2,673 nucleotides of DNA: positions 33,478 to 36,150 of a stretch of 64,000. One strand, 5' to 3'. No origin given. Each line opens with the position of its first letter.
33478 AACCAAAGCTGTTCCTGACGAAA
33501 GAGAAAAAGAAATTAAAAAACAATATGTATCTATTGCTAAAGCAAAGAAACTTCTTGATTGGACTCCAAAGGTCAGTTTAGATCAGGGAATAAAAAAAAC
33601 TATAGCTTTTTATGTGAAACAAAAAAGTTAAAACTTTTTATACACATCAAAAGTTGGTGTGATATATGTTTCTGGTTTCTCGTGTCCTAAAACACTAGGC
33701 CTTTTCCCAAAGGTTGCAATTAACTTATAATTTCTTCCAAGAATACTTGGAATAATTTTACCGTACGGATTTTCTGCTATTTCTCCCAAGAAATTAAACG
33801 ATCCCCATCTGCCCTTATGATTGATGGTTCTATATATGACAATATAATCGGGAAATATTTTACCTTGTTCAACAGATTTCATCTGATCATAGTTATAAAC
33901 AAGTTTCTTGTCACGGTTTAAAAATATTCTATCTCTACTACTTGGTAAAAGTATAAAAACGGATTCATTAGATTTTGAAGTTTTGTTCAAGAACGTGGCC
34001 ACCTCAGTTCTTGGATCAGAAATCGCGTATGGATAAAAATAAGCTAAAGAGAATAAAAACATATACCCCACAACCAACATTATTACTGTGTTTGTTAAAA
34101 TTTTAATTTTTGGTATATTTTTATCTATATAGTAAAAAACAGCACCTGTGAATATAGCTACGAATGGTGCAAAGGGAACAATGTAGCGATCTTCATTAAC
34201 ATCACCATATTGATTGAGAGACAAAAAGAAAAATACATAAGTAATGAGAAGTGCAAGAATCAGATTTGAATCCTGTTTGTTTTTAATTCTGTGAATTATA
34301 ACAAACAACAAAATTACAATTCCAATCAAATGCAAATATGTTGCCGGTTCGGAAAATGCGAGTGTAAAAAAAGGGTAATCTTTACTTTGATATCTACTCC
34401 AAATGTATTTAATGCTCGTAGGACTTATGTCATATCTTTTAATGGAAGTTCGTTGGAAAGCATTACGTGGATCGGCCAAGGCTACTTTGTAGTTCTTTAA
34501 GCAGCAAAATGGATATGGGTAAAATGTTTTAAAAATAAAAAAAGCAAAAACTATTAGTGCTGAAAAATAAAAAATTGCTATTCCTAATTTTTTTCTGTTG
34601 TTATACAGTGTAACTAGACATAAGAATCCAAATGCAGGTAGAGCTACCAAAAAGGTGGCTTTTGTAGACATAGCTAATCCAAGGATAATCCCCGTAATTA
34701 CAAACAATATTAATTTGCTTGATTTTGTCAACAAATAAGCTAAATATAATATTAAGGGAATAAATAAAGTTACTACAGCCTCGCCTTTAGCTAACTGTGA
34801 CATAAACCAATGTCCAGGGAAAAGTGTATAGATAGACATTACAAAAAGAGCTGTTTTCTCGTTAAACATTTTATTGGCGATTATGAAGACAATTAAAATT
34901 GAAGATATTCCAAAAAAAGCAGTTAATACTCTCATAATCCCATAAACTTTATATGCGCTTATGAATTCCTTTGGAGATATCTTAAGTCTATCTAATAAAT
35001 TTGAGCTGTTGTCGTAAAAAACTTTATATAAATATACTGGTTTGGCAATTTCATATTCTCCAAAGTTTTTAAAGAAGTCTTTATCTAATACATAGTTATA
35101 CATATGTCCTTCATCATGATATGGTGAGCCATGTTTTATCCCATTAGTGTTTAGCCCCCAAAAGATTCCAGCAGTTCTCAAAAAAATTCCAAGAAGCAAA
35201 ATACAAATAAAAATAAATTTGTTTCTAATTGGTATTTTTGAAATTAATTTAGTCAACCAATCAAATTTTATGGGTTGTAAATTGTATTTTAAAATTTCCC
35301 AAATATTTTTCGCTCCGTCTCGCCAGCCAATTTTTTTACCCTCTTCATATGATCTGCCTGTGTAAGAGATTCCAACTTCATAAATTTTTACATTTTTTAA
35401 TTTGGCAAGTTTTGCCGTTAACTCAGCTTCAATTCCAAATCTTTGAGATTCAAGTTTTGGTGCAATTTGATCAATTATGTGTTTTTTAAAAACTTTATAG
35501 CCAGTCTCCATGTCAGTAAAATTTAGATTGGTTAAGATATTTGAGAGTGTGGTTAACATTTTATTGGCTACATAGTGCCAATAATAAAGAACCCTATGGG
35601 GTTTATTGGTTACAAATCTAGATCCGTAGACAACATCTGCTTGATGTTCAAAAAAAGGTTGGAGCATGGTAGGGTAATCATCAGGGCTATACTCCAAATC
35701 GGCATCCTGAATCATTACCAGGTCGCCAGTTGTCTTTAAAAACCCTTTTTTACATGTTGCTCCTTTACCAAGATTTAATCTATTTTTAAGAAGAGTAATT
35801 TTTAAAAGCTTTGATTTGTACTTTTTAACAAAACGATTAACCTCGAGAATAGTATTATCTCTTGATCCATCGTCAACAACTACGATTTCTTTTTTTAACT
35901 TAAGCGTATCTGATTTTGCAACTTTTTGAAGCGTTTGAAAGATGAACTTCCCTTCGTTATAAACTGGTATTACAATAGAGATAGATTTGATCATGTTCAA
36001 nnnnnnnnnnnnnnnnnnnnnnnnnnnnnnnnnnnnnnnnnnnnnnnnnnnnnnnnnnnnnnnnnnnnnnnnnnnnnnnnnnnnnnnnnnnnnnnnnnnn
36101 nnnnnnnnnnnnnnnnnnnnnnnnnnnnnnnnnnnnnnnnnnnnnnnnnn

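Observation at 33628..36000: Single polypeptide fusing a polyprenyl-phosphate sugar synthase (GT2) to a GT-C-like transferase domain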

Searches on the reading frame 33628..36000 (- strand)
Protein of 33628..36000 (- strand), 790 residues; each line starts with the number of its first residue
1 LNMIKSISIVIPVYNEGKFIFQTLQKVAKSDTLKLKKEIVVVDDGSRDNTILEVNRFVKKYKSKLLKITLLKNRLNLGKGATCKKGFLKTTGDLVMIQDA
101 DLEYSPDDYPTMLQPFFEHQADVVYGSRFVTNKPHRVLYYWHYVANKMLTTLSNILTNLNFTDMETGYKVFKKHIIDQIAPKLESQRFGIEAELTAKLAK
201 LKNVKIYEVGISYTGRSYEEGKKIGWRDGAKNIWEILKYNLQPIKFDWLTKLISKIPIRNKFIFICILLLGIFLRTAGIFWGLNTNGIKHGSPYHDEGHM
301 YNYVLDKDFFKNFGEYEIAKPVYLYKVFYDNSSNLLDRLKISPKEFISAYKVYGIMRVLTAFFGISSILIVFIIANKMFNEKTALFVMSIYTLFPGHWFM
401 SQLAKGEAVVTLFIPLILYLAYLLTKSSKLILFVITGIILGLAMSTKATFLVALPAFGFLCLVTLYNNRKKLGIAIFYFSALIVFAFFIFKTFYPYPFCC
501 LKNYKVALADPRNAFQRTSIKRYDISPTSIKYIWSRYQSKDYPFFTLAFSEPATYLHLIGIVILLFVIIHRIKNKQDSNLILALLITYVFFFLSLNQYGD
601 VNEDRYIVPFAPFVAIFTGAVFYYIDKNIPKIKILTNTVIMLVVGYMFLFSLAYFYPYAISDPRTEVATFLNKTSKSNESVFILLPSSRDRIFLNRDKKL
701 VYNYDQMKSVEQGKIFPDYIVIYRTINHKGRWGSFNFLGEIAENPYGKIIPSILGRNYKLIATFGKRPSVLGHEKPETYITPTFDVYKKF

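Call 3: search_protein_families(library=pfam, proteins=[window:33628-36000:-], max_evalue=0.01)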
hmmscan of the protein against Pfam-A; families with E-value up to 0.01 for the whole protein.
window:33628-36000:- (790 aa): 5 families
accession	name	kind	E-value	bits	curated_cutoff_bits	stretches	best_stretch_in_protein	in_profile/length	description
PF00535.33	Glycos_transf_2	-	6.4e-29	101.5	23.3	1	8-178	1-166/168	Glycosyl transferase family 2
PF02366.24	PMT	-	7.7e-09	35.9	22.7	1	350-489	79-228/245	Dolichyl-phosphate-mannose-protein mannosyltransferase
PF13231.12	PMT_2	-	1.7e-08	35.3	26.1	1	356-489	24-155/160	Dolichyl-phosphate-mannose-protein mannosyltransferase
PF10111.15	Glyco_tranf_2_2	-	1.2e-06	28.7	27.3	1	8-114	1-104/276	Glycosyltransferase like family 2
PF13641.12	Glyco_tranf_2_3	-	7.3e-06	26.6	27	1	7-137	3-131/230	Glycosyltransferase like family 2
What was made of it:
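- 35281..36000 (-): Residues 1-240: cytoplasmic GT-A-fold GT2 module with no TM helix of its own, the predicted polyprenyl-phosphate sugar synthase. Pfam PF00535 at 8-178, E 6e-29 (call 3).
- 34021..35220 (-): Residues 261-660: the 11-TM GT-C membrane module. The Pfam PMT and PMT_2 matches lie at residues 350-489, which is 34534..34953 (call 3).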

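Call 4: search_protein_families(library=ncbifam, proteins=[window:33628-36000:-], max_evalue=0.01)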
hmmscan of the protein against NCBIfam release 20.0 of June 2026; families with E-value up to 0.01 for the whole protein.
window:33628-36000:- (790 aa): 20 families
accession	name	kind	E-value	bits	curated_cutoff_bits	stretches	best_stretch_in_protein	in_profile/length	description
TIGR04182.1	glyco_TIGR04182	equivalog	8.5e-24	84.4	325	1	7-239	2-217/293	S-layer glycoprotein N-glycosyltransferase AglJ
NF007986.1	PRK10714.1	equivalog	4.3e-20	72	529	1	2-188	3-181/316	undecaprenyl-phosphate 4-deoxy-4-formamido-L-arabinose transferase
NF047588.1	GlcsyltransPgfSStrep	equivalog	6e-18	65.1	500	1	7-188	3-176/308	glycosyltransferase PgfS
NF058614.1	PPMAGASynPpgS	equivalog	3e-15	56.3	370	1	8-221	3-206/226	polyprenyl-phospho-N-acetylgalactosaminyl synthase PpgS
NF007482.0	PRK10073.1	equivalog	1.6e-13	50.4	423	1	1-124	2-118/334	glycosyltransferase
NF041875.1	EPS_EpsD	equivalog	1.4e-12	47.7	370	1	7-154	1-141/325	exopolysaccharide biosynthesis glycosyltransferase EpsD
TIGR03937.1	PgaC_IcaA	equivalog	1.4e-12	47.3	422.3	1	3-118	43-152/407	poly-beta-1,6-N-acetyl-D-glucosamine synthase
NF010496.0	PRK13915.1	equivalog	2.6e-10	39.9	262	1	5-119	31-145/307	glucosyl-3-phosphoglycerate synthase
TIGR04283.1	glyco_like_mftF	equivalog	7.7e-10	38.7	182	1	7-157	1-127/221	TIGR04283 family arsenosugar biosynthesis glycosyltransferase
TIGR03965.1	mycofact_glyco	equivalog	1.8e-08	33.7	280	1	4-124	73-187/467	mycofactocin biosynthesis glycosyltransferase MftF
NF041391.1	DPhHxTase_Halo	equivalog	6.3e-08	31.9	375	1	13-219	3-189/213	dolichyl-phosphate hexose transferase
NF047683.1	TeichurnBiosyTuaG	equivalog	3.1e-06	27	400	1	5-120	6-115/252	teichuronic acid biosynthesis protein TuaG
TIGR04242.1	nodulat_NodC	equivalog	8.4e-06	25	550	1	3-107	46-147/395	chitooligosaccharide synthase NodC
TIGR04017.1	WcaA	equivalog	1.2e-05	25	495.75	1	7-123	7-113/279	colanic acid biosynthesis glycosyltransferase WcaA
NF038302.1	EPS_HpsE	equivalog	1.4e-05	24.2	300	1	7-97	3-92/307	hormogonium polysaccharide biosynthesis glycosyltransferase HpsE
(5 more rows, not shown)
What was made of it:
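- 35281..36000 (-): Best NCBIfam matches are AglJ, ArnC, PgfS and PpgS (call 4).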

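Call 11: find_encoding_contigs(protein=P0001, flank=10000, max_places=3)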
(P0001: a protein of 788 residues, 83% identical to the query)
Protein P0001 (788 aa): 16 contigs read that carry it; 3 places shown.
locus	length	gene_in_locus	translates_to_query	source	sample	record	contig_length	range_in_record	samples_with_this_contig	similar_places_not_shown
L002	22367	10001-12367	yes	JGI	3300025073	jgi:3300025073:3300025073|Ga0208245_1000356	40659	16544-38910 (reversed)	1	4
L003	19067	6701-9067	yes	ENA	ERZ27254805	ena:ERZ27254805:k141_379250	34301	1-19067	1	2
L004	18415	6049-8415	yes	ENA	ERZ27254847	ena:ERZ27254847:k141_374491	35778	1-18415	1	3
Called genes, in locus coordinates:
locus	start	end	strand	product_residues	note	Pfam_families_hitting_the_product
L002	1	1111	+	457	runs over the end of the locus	-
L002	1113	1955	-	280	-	PF00535:Glycos_transf_2, PF10111:Glyco_tranf_2_2, PF13641:Glyco_tranf_2_3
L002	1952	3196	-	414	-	PF13231:PMT_2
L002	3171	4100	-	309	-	PF00534:Glycos_transf_1, PF13692:Glyco_trans_1_4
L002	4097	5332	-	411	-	PF13231:PMT_2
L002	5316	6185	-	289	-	PF00535:Glycos_transf_2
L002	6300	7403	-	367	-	PF01943:Polysacc_synt, PF13440:Polysacc_synt_3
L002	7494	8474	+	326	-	PF00535:Glycos_transf_2, PF10111:Glyco_tranf_2_2 (weak)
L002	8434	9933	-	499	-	PF13231:PMT_2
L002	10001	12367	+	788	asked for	PF00535:Glycos_transf_2, PF10111:Glyco_tranf_2_2, PF13641:Glyco_tranf_2_3 (weak), PF02366:PMT, PF13231:PMT_2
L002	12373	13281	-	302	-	PF02719:Polysacc_synt_2, PF04321:RmlD_sub_bind, PF01370:Epimerase, PF07993:NAD_binding_4 (faint), PF01073:3Beta_HSD, PF16363:GDP_Man_Dehyd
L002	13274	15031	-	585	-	PF03901:Glyco_transf_22 (weak), PF13231:PMT_2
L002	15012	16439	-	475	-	-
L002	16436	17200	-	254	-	PF01209:Ubie_methyltran, PF13489:Methyltransf_23, PF13847:Methyltransf_31, PF08241:Methyltransf_11, PF08242:Methyltransf_12, PF13649:Methyltransf_25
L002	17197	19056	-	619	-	PF13231:PMT_2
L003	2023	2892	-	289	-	PF00535:Glycos_transf_2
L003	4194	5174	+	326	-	PF00535:Glycos_transf_2, PF10111:Glyco_tranf_2_2 (weak)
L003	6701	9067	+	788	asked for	PF00535:Glycos_transf_2, PF10111:Glyco_tranf_2_2, PF13641:Glyco_tranf_2_3 (weak), PF02366:PMT, PF13231:PMT_2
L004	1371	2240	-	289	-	PF00535:Glycos_transf_2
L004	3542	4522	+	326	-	PF00535:Glycos_transf_2, PF10111:Glyco_tranf_2_2 (weak)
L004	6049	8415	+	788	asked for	PF00535:Glycos_transf_2, PF10111:Glyco_tranf_2_2, PF13641:Glyco_tranf_2_3 (weak), PF02366:PMT, PF13231:PMT_2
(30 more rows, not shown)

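Call 35: find_related_loci(query=A1, collection=genome_contigs, flank=10000)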
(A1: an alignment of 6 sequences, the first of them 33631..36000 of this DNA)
Query A1 (790 aa) in genome_contigs; peptide patterns used: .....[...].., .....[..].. (x = any residue, [..] = any of these).
600 stretches matched a pattern (row limit reached: there are more); 599 encode a relative of the query (tblastn E <= 1e-3); the best 80 are kept; 80 distinct loci.
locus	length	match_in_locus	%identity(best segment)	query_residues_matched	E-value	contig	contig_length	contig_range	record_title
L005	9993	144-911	56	4-241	3e-88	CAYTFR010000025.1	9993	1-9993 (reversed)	MAG TPA_asm: uncultured Gammaproteobacteria bacterium isolate binchicken_co275_500 genome assembly, contig: NODE_10786_l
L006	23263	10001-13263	56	1-264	3e-88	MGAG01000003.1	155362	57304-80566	MAG: Candidatus Roizmanbacteria bacterium RIFCSPLOWO2_01_FULL_37_12 rifcsplowo2_01_scaffold_1102, whole genome shotgun s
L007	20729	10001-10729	56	5-241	6e-82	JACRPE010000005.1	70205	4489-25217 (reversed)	MAG: Candidatus Roizmanbacteria bacterium isolate NC_groundwater_1979_Pr3_S-0.2um_40_30 scaffold_144570, whole genome sh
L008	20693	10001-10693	53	6-240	3e-76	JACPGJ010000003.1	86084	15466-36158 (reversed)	MAG: Candidatus Kerfeldbacteria bacterium isolate NC_groundwater_384_Ag_B-0.1um_43_17 GD18-4_B1_scaffold_404613, whole g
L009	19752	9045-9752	52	1-240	2e-75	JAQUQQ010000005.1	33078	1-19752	MAG: Candidatus Moraniibacteriota bacterium isolate STD1_53 NODE_2622_length_33078_cov_8.667567_Sandtown_D1, whole genom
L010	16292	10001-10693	55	7-243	3e-73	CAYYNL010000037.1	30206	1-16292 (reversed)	MAG TPA_asm: uncultured Fibrobacter sp. isolate SRP167436_co1_179 genome assembly, contig: NODE_2195_length_30206_cov_15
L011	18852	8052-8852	51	7-275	2e-72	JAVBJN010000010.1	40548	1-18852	MAG: Chitinophagaceae bacterium isolate GLO_MAG_00029 c_000007441659, whole genome shotgun sequence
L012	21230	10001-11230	54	7-241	2e-72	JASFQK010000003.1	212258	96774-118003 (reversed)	MAG: Phycisphaerae bacterium isolate D0819S20remetaG_Bin_321 D0819S20remetaG_FD_scaffold_5_c1, whole genome shotgun sequ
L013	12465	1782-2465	53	7-241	2e-72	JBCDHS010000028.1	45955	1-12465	MAG: Planctomycetota bacterium isolate P01_H01_bin.161 k141_1047346_length_45955_cov_19.9934, whole genome shotgun seque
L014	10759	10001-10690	53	7-239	4e-72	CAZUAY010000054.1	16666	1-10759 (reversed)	MAG TPA_asm: uncultured Lentisphaerales bacterium isolate SRP294416_co3_591 genome assembly, contig: NODE_5821_length_16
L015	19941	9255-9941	50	7-241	1e-71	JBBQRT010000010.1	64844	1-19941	MAG: Phycisphaerales bacterium isolate Co_metawrap_1706 Cmw_1706_k141_6582232_length_64844_cov_17.9748, whole genome sho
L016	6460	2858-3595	49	3-257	1e-71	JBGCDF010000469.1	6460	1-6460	MAG: Crocinitomicaceae bacterium isolate SGMAG-82 contig469, whole genome shotgun sequence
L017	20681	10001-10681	52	7-241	6e-71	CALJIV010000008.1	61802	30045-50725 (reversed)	MAG TPA_asm: uncultured Phycisphaerales bacterium isolate SRR4028131_bin.137_CONCOCT_v1.1_MAG genome assembly, contig: E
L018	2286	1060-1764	50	7-241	3e-73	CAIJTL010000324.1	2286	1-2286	MAG: uncultured Planctomycetaceae bacterium isolate Erken-D6_bin-0022 genome assembly, contig: bin-0022:0324/1707, whole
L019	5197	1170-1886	47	7-248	7e-71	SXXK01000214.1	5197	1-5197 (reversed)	MAG: Planctomyces sp. isolate F1-20-MAGs055 F1-20__c343747, whole genome shotgun sequence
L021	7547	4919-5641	48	7-255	1e-70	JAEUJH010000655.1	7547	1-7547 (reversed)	MAG: Gemmatimonadetes bacterium isolate new MAG-64 k141_2812351, whole genome shotgun sequence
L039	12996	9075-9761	52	5-241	1e-68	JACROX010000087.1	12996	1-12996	MAG: Candidatus Peregrinibacteria bacterium isolate NC_groundwater_1972_Pr3_S-0.2um_39_2 scaffold_448250, whole genome s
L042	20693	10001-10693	51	7-240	8e-69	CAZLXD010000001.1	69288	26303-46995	MAG TPA_asm: uncultured Chitinophaga sp. isolate binchicken_co16_334 genome assembly, contig: NODE_677_length_69288_cov_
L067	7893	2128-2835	50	3-241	1e-67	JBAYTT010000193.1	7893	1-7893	MAG: Pelobacteraceae bacterium isolate SO_2016_LW3_15 scaffold14176_LW162_2016, whole genome shotgun sequence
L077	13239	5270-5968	49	4-241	6e-67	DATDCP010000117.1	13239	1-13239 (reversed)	MAG TPA_asm: Chitinophagaceae bacterium isolate SMAG_U151 k141_2900767, whole genome shotgun sequence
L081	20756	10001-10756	47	8-266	4e-68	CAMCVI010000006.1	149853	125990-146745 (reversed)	MAG: Chryseobacterium gleum isolate ME-09jul19-114 genome assembly, contig: ME-09jul19-C86, whole genome shotgun sequenc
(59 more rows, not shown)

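Call 64: search_protein_families(library=pfam, proteins=[L007:10738-12936:+, L008:10709-12847:+, L039:9773-11254:+, L013:2471-4135:+, L021:5659-7329:+, L077:5988-7676:+, L081:8337-9986:+, L067:2859-4511:+, L042:8570-9961:+, L006:10708-12429:-], max_evalue=0.001)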
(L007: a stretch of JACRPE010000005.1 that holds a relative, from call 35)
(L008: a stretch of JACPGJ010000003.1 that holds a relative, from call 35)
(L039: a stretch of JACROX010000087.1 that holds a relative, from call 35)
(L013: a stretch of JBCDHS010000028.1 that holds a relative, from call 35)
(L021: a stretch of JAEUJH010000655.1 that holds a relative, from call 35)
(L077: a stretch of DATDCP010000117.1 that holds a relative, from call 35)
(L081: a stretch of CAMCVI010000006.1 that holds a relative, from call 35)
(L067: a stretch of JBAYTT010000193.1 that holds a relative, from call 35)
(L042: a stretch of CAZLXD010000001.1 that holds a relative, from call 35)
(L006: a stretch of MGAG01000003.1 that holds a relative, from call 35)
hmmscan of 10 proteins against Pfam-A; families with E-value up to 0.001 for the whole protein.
L007:10738-12936:+ (732 aa): 0 families

L008:10709-12847:+ (712 aa): 0 families

L039:9773-11254:+ (493 aa): 1 family
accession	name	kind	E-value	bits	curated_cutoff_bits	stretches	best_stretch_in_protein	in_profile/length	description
PF13231.12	PMT_2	-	1.4e-14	55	26.1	1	59-219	2-160/160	Dolichyl-phosphate-mannose-protein mannosyltransferase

L013:2471-4135:+ (554 aa): 1 family
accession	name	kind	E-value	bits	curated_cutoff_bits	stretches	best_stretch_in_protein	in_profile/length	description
PF13231.12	PMT_2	-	7.9e-07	29.9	26.1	1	84-243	3-160/160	Dolichyl-phosphate-mannose-protein mannosyltransferase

L021:5659-7329:+ (556 aa): 0 families

L077:5988-7676:+ (562 aa): 0 families

L081:8337-9986:+ (549 aa): 1 family
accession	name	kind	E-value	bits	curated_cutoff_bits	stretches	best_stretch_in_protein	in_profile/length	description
PF13231.12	PMT_2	-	8.8e-20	72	26.1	1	64-221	1-156/160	Dolichyl-phosphate-mannose-protein mannosyltransferase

L067:2859-4511:+ (550 aa): 0 families

L042:8570-9961:+ (463 aa): 0 families

L006:10708-12429:- (573 aa): 1 family
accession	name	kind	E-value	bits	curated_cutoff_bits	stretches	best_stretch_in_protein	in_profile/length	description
PF13231.12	PMT_2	-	5.8e-08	33.5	26.1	1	104-238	28-154/160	Dolichyl-phosphate-mannose-protein mannosyltransferase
